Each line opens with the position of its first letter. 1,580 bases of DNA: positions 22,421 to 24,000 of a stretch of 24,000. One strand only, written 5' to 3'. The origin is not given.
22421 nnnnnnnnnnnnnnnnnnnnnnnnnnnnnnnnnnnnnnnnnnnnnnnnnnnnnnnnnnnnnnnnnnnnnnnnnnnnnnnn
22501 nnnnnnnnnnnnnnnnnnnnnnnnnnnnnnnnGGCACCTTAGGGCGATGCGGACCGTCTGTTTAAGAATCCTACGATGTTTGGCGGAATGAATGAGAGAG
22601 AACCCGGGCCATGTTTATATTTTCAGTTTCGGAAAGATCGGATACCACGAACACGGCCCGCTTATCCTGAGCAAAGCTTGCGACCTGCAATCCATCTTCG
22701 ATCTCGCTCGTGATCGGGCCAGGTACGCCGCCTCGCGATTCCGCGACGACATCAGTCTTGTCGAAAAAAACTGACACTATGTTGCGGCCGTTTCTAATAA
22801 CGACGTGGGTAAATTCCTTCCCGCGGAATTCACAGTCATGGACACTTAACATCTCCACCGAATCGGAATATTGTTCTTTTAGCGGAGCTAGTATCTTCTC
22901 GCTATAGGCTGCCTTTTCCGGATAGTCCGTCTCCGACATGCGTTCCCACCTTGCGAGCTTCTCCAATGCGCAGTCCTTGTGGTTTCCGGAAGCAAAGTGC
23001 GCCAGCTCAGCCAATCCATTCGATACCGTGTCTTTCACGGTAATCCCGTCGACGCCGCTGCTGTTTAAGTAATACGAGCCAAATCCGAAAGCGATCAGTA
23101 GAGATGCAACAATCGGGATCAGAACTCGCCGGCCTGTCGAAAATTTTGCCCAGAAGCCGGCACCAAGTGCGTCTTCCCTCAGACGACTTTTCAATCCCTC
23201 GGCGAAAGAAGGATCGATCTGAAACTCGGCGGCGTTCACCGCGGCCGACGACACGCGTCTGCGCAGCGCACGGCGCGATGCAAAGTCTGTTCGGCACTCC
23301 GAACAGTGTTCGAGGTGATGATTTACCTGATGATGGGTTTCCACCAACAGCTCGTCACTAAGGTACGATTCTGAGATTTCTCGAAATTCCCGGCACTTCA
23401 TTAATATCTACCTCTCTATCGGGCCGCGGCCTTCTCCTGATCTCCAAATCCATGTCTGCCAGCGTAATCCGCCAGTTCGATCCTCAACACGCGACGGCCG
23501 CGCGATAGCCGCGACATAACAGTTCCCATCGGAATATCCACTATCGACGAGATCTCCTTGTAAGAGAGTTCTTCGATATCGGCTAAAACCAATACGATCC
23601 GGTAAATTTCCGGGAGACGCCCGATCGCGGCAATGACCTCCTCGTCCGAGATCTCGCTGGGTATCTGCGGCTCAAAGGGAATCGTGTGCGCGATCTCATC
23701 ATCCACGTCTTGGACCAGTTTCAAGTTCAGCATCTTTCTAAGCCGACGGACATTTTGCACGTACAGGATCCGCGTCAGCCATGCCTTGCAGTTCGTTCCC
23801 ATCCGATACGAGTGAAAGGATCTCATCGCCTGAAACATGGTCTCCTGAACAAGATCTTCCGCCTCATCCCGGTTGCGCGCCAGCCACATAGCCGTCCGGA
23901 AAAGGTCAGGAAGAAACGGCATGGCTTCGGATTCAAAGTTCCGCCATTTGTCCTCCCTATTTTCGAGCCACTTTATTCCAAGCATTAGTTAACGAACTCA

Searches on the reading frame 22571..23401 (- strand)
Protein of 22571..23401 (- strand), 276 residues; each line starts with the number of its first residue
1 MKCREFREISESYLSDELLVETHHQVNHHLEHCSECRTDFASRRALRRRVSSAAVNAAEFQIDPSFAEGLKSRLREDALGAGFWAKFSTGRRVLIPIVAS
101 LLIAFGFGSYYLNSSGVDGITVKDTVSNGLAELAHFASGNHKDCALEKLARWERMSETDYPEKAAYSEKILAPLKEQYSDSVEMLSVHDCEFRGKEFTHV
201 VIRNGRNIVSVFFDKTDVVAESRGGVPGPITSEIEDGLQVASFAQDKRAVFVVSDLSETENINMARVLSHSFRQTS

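Call 24: search_protein_families(library=pfam, proteins=[window:22571-23401:-], max_evalue=0.001)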
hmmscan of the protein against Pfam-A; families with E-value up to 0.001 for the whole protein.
window:22571-23401:- (276 aa): 1 family
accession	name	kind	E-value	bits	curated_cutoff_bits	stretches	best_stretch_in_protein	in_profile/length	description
PF13490.11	zf-HC2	-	0.00028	21.3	22.2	1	3-37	1-35/35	Putative zinc-finger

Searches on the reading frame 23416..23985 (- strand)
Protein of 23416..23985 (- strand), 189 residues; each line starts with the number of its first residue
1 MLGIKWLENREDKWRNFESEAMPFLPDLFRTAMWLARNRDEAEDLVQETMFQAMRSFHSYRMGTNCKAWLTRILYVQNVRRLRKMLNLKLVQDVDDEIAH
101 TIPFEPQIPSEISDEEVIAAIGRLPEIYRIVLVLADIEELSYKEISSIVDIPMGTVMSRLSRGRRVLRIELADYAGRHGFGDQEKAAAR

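Call 24: search_protein_families(library=pfam, proteins=[window:23416-23985:-], max_evalue=0.001)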
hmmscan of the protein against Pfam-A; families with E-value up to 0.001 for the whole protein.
window:23416-23985:- (189 aa): 3 families
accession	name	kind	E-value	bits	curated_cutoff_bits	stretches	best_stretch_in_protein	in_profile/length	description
PF08281.18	Sigma70_r4_2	-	6.5e-16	58.2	25.7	1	115-165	2-52/54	Sigma-70, region 4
PF04542.20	Sigma70_r2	-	1.1e-11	44.8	24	1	24-84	5-67/71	Sigma-70 region 2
PF04545.22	Sigma70_r4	-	5.9e-09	35.8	24.1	1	120-168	1-49/50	Sigma-70, region 4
